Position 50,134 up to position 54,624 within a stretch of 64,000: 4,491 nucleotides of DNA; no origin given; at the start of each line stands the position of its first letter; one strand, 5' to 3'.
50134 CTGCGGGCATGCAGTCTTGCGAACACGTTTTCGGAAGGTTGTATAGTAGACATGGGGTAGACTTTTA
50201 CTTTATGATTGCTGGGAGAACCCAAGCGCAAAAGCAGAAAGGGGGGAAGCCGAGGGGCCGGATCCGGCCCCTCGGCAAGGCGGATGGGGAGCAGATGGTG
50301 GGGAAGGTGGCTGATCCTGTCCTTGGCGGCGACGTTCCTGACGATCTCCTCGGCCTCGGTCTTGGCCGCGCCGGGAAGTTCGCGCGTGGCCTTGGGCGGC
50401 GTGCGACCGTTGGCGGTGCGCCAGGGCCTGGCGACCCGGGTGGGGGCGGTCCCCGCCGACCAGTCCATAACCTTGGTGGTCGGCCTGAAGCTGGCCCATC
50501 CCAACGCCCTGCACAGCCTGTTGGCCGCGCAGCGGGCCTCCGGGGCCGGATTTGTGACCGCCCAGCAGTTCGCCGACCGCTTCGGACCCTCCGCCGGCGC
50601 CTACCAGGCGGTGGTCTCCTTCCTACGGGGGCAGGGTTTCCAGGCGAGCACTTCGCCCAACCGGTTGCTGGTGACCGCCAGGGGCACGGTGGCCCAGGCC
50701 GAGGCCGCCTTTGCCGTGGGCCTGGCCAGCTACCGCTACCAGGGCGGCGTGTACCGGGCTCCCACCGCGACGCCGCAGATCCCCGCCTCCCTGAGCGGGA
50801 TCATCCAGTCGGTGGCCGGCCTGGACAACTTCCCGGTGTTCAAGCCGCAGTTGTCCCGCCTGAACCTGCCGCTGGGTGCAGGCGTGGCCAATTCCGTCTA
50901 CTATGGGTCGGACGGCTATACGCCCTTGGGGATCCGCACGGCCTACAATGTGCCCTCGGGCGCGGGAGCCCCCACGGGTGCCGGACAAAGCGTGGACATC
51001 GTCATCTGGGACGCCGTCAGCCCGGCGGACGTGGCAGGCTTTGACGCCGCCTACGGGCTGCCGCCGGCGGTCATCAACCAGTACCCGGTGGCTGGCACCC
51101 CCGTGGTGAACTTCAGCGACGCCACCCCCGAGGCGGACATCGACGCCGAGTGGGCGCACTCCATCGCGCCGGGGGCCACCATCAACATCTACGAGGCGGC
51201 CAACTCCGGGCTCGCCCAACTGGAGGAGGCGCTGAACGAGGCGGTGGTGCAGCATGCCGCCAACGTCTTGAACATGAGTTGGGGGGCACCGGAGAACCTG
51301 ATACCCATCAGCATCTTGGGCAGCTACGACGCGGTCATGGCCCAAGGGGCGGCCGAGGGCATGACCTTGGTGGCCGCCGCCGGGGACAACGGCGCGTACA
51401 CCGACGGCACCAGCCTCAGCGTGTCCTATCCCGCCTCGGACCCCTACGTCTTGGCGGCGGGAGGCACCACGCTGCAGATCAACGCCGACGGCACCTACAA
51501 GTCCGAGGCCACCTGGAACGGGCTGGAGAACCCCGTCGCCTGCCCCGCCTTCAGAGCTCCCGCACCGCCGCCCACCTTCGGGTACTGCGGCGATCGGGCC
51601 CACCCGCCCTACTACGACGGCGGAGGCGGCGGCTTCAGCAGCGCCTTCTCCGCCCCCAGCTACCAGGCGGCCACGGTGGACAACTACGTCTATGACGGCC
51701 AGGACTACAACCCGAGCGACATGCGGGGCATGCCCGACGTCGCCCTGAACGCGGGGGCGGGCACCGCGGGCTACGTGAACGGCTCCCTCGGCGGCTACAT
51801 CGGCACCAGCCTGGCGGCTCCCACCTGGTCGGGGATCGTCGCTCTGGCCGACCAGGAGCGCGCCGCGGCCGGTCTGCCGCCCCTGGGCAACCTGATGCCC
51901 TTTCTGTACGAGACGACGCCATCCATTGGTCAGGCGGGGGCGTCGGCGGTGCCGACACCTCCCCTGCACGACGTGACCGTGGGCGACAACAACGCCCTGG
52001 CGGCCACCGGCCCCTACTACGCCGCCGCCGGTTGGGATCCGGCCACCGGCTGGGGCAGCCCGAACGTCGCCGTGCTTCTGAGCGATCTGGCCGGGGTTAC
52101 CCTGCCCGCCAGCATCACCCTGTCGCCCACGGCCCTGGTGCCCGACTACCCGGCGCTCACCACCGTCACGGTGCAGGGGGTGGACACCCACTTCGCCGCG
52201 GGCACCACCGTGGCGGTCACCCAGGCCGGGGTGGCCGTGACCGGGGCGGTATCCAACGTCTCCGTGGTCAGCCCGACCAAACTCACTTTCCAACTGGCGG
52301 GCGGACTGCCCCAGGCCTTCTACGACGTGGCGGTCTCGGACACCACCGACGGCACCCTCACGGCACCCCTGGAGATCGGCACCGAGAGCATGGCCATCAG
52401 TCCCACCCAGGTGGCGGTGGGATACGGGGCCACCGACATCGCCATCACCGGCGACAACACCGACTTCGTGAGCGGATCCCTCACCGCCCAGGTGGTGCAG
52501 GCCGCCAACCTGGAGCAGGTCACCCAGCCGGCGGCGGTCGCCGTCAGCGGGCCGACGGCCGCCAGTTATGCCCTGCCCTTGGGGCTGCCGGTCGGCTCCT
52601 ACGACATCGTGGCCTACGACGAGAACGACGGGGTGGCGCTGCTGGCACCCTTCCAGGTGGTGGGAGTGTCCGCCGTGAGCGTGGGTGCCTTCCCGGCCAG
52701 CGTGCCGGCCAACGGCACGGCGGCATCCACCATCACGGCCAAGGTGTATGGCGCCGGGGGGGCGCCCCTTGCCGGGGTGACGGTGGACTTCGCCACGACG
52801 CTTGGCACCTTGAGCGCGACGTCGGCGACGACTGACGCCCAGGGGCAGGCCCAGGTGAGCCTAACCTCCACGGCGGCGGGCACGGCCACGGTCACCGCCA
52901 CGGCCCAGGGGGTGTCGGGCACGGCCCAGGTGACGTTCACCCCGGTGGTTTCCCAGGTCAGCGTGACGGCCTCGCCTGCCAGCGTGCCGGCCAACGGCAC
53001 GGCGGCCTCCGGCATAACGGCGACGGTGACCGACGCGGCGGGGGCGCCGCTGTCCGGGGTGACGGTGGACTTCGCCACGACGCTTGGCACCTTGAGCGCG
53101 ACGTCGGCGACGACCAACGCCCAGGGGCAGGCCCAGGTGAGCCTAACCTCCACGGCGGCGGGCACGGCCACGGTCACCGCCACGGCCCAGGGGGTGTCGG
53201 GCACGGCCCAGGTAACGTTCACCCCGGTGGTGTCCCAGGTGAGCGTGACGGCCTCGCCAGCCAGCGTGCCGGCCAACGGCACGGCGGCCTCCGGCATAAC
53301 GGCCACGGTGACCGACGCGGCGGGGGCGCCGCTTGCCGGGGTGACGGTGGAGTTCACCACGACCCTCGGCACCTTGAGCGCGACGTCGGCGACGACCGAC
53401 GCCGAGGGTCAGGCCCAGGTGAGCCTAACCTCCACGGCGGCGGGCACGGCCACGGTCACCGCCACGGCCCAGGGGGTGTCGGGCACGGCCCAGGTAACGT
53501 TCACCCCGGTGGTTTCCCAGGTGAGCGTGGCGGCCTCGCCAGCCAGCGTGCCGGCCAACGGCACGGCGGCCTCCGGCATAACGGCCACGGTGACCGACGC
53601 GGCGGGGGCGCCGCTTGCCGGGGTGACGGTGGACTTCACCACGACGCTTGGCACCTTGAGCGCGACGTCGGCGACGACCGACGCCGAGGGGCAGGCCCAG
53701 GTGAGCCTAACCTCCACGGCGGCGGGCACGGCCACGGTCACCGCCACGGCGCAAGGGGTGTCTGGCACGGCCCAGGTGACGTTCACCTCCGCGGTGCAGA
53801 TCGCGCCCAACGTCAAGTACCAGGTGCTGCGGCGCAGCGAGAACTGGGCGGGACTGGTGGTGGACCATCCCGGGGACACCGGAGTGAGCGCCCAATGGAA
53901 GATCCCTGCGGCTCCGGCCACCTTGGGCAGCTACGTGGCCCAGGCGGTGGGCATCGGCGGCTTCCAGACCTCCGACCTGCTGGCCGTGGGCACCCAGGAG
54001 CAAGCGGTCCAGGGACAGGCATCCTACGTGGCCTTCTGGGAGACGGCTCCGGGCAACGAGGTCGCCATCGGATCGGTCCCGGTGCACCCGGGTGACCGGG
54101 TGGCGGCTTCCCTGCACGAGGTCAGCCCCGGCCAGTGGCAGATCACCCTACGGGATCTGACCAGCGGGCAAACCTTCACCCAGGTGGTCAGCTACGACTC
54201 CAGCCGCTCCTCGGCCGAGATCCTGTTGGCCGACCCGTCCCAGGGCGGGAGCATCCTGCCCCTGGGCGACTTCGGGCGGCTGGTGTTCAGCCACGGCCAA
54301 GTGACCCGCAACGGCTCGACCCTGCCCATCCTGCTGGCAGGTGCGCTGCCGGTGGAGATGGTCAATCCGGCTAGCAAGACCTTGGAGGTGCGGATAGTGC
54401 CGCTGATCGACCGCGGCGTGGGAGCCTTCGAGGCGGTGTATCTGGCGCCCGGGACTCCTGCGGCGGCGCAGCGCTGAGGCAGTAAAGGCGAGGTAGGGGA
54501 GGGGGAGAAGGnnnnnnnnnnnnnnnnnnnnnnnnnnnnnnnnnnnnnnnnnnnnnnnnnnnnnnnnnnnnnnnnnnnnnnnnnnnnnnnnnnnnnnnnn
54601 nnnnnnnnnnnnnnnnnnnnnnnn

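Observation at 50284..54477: Single polypeptide combining two unrelated acid-protease families (sedolisin S53 and G1 eqolisin-like) separated by five Big_1 domains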

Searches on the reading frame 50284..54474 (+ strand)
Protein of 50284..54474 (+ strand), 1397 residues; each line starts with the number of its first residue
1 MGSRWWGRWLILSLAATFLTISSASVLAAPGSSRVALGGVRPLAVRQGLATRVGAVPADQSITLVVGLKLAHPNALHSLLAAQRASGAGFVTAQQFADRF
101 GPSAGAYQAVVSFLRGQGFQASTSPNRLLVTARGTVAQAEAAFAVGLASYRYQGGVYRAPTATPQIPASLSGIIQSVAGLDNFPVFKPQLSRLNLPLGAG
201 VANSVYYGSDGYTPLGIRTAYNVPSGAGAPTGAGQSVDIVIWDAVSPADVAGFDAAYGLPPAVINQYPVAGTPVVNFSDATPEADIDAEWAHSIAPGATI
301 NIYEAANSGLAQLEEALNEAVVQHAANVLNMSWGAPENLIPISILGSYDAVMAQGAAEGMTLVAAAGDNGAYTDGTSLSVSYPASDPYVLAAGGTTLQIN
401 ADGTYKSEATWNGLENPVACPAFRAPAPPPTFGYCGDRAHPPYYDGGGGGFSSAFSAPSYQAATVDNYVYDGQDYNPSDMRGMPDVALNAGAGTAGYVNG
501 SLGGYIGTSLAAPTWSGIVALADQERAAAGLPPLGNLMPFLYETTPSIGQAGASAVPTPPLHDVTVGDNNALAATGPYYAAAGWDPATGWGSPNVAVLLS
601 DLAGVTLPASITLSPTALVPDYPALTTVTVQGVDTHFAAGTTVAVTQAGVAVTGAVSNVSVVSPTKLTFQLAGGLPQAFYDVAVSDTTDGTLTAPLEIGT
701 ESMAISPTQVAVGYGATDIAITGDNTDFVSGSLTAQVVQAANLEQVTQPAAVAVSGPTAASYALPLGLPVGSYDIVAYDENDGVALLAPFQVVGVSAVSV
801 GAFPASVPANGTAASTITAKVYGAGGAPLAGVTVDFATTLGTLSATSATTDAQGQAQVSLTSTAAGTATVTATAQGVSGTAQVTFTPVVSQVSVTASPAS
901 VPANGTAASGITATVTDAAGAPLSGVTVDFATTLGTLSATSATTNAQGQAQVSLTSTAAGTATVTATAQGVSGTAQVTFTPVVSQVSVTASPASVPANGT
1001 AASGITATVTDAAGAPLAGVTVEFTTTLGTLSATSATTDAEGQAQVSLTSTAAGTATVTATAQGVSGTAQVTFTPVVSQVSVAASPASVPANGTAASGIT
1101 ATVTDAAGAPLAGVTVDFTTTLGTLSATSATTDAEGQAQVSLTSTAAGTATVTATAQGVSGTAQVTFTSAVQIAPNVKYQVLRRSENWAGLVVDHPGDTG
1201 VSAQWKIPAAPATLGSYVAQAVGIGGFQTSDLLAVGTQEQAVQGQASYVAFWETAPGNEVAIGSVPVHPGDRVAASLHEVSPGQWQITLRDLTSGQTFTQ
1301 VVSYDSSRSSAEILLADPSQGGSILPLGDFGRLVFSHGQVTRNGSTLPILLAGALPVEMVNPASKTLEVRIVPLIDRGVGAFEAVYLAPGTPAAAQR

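Call 3: search_protein_families(library=pfam, proteins=[window:50284-54474:+], max_evalue=0.01)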
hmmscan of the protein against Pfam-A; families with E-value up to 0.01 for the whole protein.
window:50284-54474:+ (1397 aa): 8 families
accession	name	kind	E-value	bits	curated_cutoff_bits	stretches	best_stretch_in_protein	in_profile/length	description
PF02369.22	Big_1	-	1.6e-79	262.6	34.9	4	986-1074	2-93/93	Bacterial Ig-like domain (group 1)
PF09134.16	Invasin_D3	-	5.1e-55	184.5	33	4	891-981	4-97/98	Invasin, domain 3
PF09286.16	Pro-kuma_activ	-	3.2e-25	89.5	23.5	1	51-183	4-143/143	Pro-kumamolisin, activation domain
PF01828.24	Peptidase_A4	-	3.6e-24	85.8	22.3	1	1186-1359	1-184/206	Peptidase A4 family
PF13620.12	CarboxypepD_reg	-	3e-20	72.8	32.3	4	1005-1076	2-70/82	Carboxypeptidase regulatory-like domain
PF25020.1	TTR_TEN1-4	-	0.00011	22.5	27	0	812-839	4-31/86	Teneurin TTR-like domain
PF20598.4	DUF6795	-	0.00087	20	27.4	0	1008-1046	4-43/103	Domain of unknown function (DUF6795)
PF24025.1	Ig_DR_A0283-like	-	0.0059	17.4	27.1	0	996-1047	2-51/102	DR_A0283-like, Ig-like domain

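Call 4: search_protein_families(library=ncbifam, proteins=[window:50284-54474:+], max_evalue=0.01)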
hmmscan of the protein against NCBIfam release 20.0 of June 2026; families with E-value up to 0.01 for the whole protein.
window:50284-54474:+ (1397 aa): 2 families
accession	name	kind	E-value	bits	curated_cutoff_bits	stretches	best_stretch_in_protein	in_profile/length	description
NF033627.3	intimin_all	equivalog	3.5e-25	88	1400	3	982-1177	554-760/939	intimin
NF033639.1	intimin_alpha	exception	1.1e-24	86.3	2050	3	982-1159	554-739/940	intimin type alpha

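Call 12: find_encoding_contigs(protein=window:50284-54474:+, flank=3000, max_places=3)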
Protein window:50284-54474:+ (1397 aa): no gene with exactly this product is on record in the collection.

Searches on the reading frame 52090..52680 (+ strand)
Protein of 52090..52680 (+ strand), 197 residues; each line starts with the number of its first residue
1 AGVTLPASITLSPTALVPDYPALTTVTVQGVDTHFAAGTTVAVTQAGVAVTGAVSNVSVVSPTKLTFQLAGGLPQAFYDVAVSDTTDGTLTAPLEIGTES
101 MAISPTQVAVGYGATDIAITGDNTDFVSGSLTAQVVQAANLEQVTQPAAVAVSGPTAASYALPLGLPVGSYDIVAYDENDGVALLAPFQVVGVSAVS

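Call 55: search_protein_families(library=pfam, proteins=[window:52090-52680:+], max_evalue=5)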
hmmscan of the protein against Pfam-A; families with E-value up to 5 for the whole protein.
window:52090-52680:+ (197 aa): 2 families
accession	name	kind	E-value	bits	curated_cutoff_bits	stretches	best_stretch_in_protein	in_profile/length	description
PF01833.30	TIG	-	0.018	15.4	20.9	1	23-87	16-73/84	IPT/TIG domain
PF23148.1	Gp77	-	1.8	9.6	27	1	38-88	20-73/84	Podophage GP4 fiber-tail adaptor protein gp77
